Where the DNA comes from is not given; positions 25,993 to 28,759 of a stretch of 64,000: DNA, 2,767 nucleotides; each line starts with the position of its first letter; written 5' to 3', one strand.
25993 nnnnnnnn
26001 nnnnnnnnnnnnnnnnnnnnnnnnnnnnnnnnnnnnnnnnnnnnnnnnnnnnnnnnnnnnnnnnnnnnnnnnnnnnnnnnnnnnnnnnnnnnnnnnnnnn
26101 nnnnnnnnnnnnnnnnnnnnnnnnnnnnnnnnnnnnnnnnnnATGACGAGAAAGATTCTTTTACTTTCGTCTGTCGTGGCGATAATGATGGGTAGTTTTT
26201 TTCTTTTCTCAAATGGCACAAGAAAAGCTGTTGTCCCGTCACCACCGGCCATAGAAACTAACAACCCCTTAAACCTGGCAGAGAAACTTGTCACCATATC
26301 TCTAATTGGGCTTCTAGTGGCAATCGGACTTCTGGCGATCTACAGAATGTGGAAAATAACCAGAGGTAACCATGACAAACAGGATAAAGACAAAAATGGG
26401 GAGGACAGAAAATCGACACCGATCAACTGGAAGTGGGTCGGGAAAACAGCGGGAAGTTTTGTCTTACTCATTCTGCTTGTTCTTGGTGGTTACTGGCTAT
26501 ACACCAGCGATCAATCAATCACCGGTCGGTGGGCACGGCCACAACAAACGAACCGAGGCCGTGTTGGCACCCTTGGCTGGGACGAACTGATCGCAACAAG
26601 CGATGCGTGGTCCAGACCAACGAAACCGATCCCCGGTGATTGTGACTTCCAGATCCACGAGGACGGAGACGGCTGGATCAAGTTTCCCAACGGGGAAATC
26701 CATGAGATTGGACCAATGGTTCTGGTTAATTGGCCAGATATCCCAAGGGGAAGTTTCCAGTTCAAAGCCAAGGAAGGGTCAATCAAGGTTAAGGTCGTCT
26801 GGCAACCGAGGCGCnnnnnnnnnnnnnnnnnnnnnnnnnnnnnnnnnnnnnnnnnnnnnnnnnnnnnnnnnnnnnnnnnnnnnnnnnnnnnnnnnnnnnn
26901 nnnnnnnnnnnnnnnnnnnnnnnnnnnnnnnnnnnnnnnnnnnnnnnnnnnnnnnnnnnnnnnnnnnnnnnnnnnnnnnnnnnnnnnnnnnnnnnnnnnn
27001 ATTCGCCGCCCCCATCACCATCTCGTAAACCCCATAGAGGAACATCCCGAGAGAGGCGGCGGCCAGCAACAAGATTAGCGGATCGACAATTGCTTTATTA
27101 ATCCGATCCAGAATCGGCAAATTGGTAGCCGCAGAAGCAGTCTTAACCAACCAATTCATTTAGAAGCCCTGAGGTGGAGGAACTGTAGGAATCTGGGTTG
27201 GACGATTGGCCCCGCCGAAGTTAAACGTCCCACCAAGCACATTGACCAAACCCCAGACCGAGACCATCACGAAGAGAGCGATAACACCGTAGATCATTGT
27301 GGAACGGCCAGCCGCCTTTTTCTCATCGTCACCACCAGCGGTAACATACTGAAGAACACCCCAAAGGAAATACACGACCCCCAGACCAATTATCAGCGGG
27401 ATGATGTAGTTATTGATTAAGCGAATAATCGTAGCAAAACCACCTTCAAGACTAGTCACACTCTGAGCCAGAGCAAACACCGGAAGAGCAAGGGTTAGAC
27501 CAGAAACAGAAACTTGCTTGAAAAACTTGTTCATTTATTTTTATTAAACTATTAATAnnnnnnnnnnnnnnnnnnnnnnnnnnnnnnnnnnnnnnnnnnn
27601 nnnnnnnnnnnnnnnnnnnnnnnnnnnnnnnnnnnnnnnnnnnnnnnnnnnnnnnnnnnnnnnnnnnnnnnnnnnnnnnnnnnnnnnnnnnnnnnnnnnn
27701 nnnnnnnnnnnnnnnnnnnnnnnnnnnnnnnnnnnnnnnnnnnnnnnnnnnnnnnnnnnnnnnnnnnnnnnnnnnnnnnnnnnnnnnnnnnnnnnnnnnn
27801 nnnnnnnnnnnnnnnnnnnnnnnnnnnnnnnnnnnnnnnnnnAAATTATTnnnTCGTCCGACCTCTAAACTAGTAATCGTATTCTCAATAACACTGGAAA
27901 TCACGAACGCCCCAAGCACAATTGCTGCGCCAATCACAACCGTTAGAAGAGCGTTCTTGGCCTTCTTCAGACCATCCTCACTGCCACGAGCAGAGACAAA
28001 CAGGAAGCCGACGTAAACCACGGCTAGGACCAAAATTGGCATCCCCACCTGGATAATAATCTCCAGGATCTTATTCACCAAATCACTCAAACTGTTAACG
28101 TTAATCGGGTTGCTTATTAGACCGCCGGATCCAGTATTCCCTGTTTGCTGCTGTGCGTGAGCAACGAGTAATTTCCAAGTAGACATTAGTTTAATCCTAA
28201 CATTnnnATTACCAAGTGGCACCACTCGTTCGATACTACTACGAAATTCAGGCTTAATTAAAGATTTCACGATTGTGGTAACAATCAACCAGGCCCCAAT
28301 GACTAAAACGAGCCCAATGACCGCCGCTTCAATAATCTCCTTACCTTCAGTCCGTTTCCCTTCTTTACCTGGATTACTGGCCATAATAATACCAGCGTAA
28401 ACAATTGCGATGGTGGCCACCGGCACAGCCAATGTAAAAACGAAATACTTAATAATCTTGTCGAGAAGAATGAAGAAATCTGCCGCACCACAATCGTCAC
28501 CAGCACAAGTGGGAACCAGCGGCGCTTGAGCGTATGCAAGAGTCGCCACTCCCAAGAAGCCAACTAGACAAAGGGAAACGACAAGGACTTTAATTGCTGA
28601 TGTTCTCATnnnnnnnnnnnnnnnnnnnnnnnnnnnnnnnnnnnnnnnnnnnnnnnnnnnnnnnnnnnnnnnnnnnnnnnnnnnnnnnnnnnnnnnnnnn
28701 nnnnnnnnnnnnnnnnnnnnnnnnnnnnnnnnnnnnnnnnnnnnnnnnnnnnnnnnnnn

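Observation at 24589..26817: SPFH-family gene followed by a separately and strongly promoted operon of a 57-aa TM peptide and a 224-aa membrane protein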

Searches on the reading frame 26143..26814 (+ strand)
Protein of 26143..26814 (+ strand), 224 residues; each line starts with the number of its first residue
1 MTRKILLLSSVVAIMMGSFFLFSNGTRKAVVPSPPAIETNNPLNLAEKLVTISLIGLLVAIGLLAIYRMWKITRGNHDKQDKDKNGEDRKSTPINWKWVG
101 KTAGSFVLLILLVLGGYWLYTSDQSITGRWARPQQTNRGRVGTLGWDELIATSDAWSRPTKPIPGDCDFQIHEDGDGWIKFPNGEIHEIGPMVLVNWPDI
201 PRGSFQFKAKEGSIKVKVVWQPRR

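Call 7: search_protein_families(library=pfam, proteins=[window:26143-26814:+], max_evalue=1)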
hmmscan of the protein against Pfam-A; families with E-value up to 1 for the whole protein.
window:26143-26814:+ (224 aa): 7 families
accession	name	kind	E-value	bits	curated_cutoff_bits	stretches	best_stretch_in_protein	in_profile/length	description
PF07202.18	Tcp10_C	-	0.00037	20.5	36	1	170-189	16-35/35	T-complex protein 10 C-terminus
PF04143.19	Sulf_transp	-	0.02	14.9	27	1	12-132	91-214/310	Sulphur transport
PF01545.26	Cation_efflux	-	0.023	14.9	26.6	1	8-117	72-162/198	Cation efflux family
PF03350.21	UPF0114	-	0.038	14.7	23.1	1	4-70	5-73/117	Uncharacterized protein family, UPF0114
PF13194.11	DUF4010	-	0.066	13.4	30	1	51-113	87-142/210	Domain of unknown function (DUF4010)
PF12669.12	FeoB_associated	-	0.54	11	27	1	51-72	2-23/44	FeoB-associated Cys-rich membrane protein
PF05545.16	FixQ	-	0.54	10.7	29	0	96-122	6-32/49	Cbb3-type cytochrome oxidase component FixQ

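Call 8: search_protein_families(library=ncbifam, proteins=[window:26143-26814:+], max_evalue=1)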
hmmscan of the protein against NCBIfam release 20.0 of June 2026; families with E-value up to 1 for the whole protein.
window:26143-26814:+ (224 aa): 1 family
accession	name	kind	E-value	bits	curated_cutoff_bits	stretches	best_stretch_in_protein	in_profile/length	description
NF041023.1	PP0621_fam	subfamily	0.025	14.8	45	0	107-137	4-34/71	PP0621 family protein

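Call 9: search_protein_families(library=phrogs, proteins=[window:26143-26814:+], max_evalue=1)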
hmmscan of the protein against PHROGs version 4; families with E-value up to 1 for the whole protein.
window:26143-26814:+ (224 aa): 0 families

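Call 10: search_protein_families(library=padloc, proteins=[window:26143-26814:+], max_evalue=1)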
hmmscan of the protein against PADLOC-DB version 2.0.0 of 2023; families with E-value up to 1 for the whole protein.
window:26143-26814:+ (224 aa): 0 families

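Call 16: find_homologous_proteins(query=window:26143-26814:+, max_evalue=0.01)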
Query window:26143-26814:+ (224 aa): 2 proteins with E <= 0.01 among 1020 candidates.
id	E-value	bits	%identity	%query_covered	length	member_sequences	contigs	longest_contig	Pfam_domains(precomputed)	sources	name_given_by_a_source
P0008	5.6e-150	515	100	100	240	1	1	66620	-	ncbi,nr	ncbi:hypothetical protein IT398_00190 [Candidatus Nomurabacteria bacterium]|nr:hypothetical protein 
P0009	4.3e-63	231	60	79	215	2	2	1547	-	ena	-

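Call 32: find_encoding_contigs(protein=P0009, flank=6000, max_places=2)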
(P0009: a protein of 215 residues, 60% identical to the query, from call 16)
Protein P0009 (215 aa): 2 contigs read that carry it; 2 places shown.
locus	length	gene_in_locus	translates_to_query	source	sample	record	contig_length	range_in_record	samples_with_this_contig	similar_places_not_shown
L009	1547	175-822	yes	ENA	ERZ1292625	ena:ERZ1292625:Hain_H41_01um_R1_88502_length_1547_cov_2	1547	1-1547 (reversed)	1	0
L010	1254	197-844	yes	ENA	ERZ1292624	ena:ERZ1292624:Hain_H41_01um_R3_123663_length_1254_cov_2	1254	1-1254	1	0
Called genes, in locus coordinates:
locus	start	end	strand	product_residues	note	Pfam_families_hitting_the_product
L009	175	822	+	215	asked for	-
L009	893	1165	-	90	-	PF18895:T4SS_pilin (weak)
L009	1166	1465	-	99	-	PF18895:T4SS_pilin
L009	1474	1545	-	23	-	?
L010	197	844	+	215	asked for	-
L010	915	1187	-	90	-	PF18895:T4SS_pilin (weak)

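Call 48: find_homologous_proteins(query=A4, max_evalue=0.01)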
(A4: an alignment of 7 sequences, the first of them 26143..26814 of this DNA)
Query A4 (7 sequences) (224 aa, profile of the alignment): 5 proteins with E <= 0.01 among 8000 candidates.
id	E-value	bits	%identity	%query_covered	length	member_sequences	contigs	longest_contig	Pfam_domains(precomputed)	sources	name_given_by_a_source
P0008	1.5e-84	301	100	100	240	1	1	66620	-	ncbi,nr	ncbi:hypothetical protein IT398_00190 [Candidatus Nomurabacteria bacterium]|nr:hypothetical protein 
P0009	1.8e-74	268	60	79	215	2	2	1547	-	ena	-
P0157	1.6e-61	226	31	28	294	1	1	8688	-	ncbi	-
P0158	2.6e-21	94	32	10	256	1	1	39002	-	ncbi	ncbi:MAG: hypothetical protein V1704_00840 [Candidatus Vogelbacteria bacterium]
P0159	7.2e-13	67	50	5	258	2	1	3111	-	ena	-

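Call 49: find_encoding_contigs(protein=P0158, flank=7000, max_places=1)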
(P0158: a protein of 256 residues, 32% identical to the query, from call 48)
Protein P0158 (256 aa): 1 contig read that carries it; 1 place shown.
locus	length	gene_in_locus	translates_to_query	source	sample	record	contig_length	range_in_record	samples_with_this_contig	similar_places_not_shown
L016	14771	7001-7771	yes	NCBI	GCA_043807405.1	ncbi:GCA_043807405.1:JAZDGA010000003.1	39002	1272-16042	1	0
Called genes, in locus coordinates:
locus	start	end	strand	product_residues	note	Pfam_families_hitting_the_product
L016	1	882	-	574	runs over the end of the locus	-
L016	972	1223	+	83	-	-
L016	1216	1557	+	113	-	PF02452:PemK_toxin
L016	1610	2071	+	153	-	PF14584:DUF4446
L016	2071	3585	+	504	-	PF00009:GTP_EFTU, PF03193:RsgA_GTPase (faint), PF09439:SRPRB (weak), PF00071:Ras (weak), PF01926:MMR_HSR1, PF02421:FeoB_N (weak), PF22042:EF-G_D2, PF11987:IF-2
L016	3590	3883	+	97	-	PF02033:RBFA (weak)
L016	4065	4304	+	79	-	PF01541:GIY-YIG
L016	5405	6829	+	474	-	-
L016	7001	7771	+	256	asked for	-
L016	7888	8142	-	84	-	-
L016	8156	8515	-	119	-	PF18895:T4SS_pilin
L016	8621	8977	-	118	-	PF18895:T4SS_pilin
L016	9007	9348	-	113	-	PF18895:T4SS_pilin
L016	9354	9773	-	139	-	PF18895:T4SS_pilin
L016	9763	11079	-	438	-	PF01547:SBP_bac_1, PF13416:SBP_bac_8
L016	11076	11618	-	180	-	PF01135:PCMT, PF08704:GCD14 (weak), PF13489:Methyltransf_23 (weak), PF01209:Ubie_methyltran, PF13847:Methyltransf_31, PF08241:Methyltransf_11, PF08242:Methyltransf_12 (weak), PF13649:Methyltransf_25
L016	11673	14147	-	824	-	PF00521:DNA_topoisoIV, PF03989:DNA_gyraseA_C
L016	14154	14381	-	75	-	-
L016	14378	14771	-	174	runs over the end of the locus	PF13483:Lactamase_B_3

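Call 50: find_encoding_contigs(protein=P0159, flank=4000, max_places=1)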
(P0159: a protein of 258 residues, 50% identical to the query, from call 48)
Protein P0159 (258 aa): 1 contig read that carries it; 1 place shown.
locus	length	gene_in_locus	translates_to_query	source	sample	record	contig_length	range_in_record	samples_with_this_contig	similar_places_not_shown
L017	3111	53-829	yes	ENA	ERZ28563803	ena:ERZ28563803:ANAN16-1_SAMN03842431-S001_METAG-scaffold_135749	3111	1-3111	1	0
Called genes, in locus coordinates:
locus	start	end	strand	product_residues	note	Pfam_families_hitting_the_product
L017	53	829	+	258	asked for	-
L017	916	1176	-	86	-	PF18895:T4SS_pilin (weak)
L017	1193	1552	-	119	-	PF18895:T4SS_pilin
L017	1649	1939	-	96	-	PF18895:T4SS_pilin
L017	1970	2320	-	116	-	PF18895:T4SS_pilin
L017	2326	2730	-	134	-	PF18895:T4SS_pilin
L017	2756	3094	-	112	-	-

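Call 57: search_solved_structures(query=A5, max_evalue=10)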
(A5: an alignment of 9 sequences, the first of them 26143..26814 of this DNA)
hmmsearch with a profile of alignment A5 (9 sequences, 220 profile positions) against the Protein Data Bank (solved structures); distinct sequences matched with E-value up to 10: 32.
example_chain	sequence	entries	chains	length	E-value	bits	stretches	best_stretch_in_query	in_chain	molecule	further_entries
8pm2_R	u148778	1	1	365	0.059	16.4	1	45-116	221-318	Trace amine-associated receptor 7f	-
7dtd_B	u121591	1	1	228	0.2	14.7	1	37-83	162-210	Sodium channel subunit beta-4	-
6q9e_b1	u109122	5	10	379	0.29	14.1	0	9-109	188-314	Cytochrome b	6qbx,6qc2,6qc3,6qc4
5j4z_AC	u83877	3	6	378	0.31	14.1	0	9-109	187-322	Cytochrome b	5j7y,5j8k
4bey_A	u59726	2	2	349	0.45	13.5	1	45-116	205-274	Rhodopsin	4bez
1f88_A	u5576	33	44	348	0.46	13.5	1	45-116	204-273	RHODOPSIN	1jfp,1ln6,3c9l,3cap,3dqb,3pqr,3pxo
1gzm_A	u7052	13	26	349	0.47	13.5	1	45-116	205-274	RHODOPSIN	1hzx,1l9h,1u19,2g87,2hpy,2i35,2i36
5dys_A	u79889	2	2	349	0.47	13.5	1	45-116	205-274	Rhodopsin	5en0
3c9m_A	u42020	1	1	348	0.49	13.4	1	45-116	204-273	Rhodopsin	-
2x72_A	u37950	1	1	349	0.49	13.4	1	45-116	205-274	RHODOPSIN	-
2j4y_A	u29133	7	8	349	0.5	13.4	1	45-116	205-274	RHODOPSIN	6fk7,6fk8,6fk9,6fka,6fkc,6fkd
6fkb_A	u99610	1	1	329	0.74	12.8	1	45-116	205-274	Rhodopsin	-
6fk6_A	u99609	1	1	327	0.76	12.8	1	45-116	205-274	Rhodopsin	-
6qno_R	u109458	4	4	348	0.9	12.5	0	45-116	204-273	Rhodopsin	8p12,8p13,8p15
4a4m_A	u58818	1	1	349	0.91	12.5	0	45-116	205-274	RHODOPSIN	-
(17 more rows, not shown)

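Call 58: search_protein_families(library=pfam, proteins=[L016:5405-6826:+, P0158, P0159], max_evalue=1)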
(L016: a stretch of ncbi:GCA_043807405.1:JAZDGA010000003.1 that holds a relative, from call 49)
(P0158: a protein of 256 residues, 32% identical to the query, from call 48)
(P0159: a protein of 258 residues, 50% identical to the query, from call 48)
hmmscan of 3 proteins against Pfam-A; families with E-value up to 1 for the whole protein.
L016:5405-6826:+ (474 aa): 1 family
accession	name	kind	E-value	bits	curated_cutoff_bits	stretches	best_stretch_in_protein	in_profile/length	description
PF01145.31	Band_7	-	0.051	14.1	23.6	1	138-275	22-129/176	SPFH domain / Band 7 family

P0158 (256 aa): 1 family
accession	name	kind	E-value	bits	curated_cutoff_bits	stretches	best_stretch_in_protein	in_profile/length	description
PF02378.23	PTS_EIIC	-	0.0065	16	30.7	1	65-159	158-241/319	Phosphotransferase system, EIIC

P0159 (258 aa): 4 families
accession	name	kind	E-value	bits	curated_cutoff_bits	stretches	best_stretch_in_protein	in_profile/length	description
PF19119.5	DUF5803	-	0.069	13.1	25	1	6-38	157-189/196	Family of unknown function (DUF5803)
PF09843.14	DUF2070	-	0.1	11.4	30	1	53-134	65-148/561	Predicted membrane protein (DUF2070)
PF13273.12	DUF4064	-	0.44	11.2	32.1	1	7-105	10-98/102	Protein of unknown function (DUF4064)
PF01569.27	PAP2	-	0.56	10.4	27.2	0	15-129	3-94/130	PAP2 superfamily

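Call 62: predict_structure(alignment_id=A6)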
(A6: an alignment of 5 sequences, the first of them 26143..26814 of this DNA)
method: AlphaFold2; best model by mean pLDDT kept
length: 224 residues; sequences in the alignment: 5
mean_pLDDT: 64.4   pTM: 0.38
mean pLDDT of the five models: 64.4, 56.6, 55.7, 53.6, 48.0
residues with pLDDT >= 90: 0; 70-90: 99; 50-70: 75; < 50: 50
segments of 3 or more residues with pLDDT < 50: 25-43, 80-93, 125-133
pLDDT, mean of each block of 10 residues (from residue 1): 56 67 49 39 51 68 73 55 43 52 71 69 48 63 81 79 74 80 79 56 76 82 76
secondary structure, 60 per line:
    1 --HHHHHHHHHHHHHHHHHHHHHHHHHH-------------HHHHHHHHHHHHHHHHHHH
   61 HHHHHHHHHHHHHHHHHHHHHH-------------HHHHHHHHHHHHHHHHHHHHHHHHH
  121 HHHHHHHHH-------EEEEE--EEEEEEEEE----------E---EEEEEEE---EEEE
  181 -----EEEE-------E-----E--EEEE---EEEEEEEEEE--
elements in order: H3-28 H42-82 H96-129 E137-141 E144-152 E167-173 E177-180 E186-189 E206-209 E213-222

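Call 75: fold_search(model_id=the predicted structure, library=pdb)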
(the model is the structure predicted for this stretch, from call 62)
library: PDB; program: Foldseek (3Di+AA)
matches with E <= 10: 1546; with E <= 0.001: 31
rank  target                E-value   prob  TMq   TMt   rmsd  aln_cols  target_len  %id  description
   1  2i45_E                3.3e-05  1.00  0.28  0.57   3.8        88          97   11  Crystal structure of protein NMB1881 from Neisseria meningitidis (released 2006-09-19)
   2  2i45_D                1.2e-04  1.00  0.29  0.58   3.6        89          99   13  Crystal structure of protein NMB1881 from Neisseria meningitidis (released 2006-09-19)
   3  2gu9_B                1.7e-04  1.00  0.29  0.53   4.0        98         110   12  Crystal structure of XC5357 from Xanthomonas campestris: A putative tetracenomycin polyketide synthesis protein adopti (released 2006-11-07)
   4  2i45_J                2.0e-04  1.00  0.25  0.52   4.1        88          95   17  Crystal structure of protein NMB1881 from Neisseria meningitidis (released 2006-09-19)
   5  3lag_A                2.3e-04  1.00  0.29  0.57   3.9        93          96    8  The crystal structure of a functionally unknown protein RPA4178 from Rhodopseudomonas palustris CGA009 (released 2010-01-19)
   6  5onm                  2.7e-04  1.00  0.30  0.44   4.3        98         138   12  Crystal Structure of Ectoine Synthase from P. lautus (released 2018-08-22)
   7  2i45_A                2.9e-04  1.00  0.27  0.56   3.7        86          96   10  Crystal structure of protein NMB1881 from Neisseria meningitidis (released 2006-09-19)
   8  5ono                  3.2e-04  1.00  0.30  0.44   4.3        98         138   12  Crystal Structure of Ectoine Synthase from P. lautus (released 2018-08-22)
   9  5bxx_D                3.2e-04  1.00  0.29  0.51   5.1       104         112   12  Crystal structure of the ectoine synthase from the cold-adapted marine bacterium Sphingopyxis alaskensis (released 2016-04-27)
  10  3h50                  3.4e-04  1.00  0.29  0.51   4.5        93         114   11  CRYSTAL STRUCTURE OF A TETRACENOMYCIN POLYKETIDE SYNTHESIS PROTEIN (TCMJ) FROM XANTHOMONAS CAMPESTRIS PV. CAMPESTRIS AT  (released 2009-05-05)
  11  5bxx_B                3.4e-04  1.00  0.29  0.51   4.6       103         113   13  Crystal structure of the ectoine synthase from the cold-adapted marine bacterium Sphingopyxis alaskensis (released 2016-04-27)
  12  5onn                  3.6e-04  1.00  0.30  0.44   4.3        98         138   12  Crystal Structure of Ectoine Synthase from P. lautus (released 2018-08-22)
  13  2i45_C                4.0e-04  1.00  0.29  0.59   3.5        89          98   16  Crystal structure of protein NMB1881 from Neisseria meningitidis (released 2006-09-19)
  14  2i45_B                4.0e-04  1.00  0.27  0.55   3.9        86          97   10  Crystal structure of protein NMB1881 from Neisseria meningitidis (released 2006-09-19)
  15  5bxx_A                5.0e-04  1.00  0.28  0.47   4.2        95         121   13  Crystal structure of the ectoine synthase from the cold-adapted marine bacterium Sphingopyxis alaskensis (released 2016-04-27)
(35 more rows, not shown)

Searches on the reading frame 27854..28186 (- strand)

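Call 69: search_protein_families(library=pfam, proteins=[window:27854-28186:-], max_evalue=0.01)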
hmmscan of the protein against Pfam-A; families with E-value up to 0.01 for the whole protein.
window:27854-28186:- (111 aa): 3 families
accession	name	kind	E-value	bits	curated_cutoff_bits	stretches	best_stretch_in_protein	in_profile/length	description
PF18895.5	T4SS_pilin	-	6.8e-08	32.9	26.6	1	30-100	2-71/71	Type IV secretion system pilin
PF04956.18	TrbC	-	4.7e-06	27.2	27.9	1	31-94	35-92/98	TrbC/VIRB2 pilin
PF04789.21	DUF621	-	0.0084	15.7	21.3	1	36-101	186-247/306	Protein of unknown function (DUF621)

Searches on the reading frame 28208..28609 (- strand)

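Call 69: search_protein_families(library=pfam, proteins=[window:28208-28609:-], max_evalue=0.01)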
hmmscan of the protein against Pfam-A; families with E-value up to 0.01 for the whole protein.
window:28208-28609:- (134 aa): 3 families
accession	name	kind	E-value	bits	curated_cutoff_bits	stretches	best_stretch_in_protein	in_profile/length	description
PF18895.5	T4SS_pilin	-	6.7e-11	42.6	26.6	1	53-113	12-71/71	Type IV secretion system pilin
PF04956.18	TrbC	-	9.3e-05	23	27.9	1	5-113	8-98/98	TrbC/VIRB2 pilin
PF12442.13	DUF3681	-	0.00035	21.4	24.3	1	52-105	40-91/96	Protein of unknown function (DUF3681)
